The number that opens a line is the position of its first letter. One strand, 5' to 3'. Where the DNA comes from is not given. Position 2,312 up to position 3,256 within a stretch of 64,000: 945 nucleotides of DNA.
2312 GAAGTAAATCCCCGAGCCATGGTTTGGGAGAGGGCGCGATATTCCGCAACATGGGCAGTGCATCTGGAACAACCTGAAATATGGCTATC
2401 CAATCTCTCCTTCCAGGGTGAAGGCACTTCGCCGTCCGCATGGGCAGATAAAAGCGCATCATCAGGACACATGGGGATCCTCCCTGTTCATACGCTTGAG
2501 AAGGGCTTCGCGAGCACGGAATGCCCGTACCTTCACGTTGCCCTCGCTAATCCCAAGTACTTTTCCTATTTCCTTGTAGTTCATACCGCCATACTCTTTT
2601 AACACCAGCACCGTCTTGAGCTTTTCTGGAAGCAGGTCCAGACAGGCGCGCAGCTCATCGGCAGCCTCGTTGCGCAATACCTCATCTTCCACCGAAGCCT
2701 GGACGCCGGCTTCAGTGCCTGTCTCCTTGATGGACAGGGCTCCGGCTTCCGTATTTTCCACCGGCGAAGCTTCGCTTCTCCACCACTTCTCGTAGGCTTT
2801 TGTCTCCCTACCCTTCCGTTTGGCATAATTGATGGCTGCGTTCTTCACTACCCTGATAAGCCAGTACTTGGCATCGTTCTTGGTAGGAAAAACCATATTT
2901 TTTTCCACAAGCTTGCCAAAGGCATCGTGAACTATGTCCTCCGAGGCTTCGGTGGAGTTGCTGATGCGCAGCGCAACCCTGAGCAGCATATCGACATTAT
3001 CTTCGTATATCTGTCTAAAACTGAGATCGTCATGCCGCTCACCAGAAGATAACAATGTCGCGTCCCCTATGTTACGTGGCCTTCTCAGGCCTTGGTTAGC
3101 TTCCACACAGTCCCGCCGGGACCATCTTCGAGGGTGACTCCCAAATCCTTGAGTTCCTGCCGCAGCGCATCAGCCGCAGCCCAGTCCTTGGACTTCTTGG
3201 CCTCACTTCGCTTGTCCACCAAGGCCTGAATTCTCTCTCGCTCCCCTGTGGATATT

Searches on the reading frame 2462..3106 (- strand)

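Call 74: search_protein_families(library=pfam, proteins=[window:2462-3106:-], max_evalue=0.00001)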
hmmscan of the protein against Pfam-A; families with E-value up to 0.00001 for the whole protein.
window:2462-3106:- (214 aa): 3 families
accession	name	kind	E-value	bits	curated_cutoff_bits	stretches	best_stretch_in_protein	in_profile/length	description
PF08281.18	Sigma70_r4_2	-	7.4e-17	61.2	25.7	1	150-202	2-54/54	Sigma-70, region 4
PF04542.20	Sigma70_r2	-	1.2e-11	44.7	24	1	33-100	1-70/71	Sigma-70 region 2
PF04545.22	Sigma70_r4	-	1.1e-10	41.2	24.1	1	155-202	1-48/50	Sigma-70, region 4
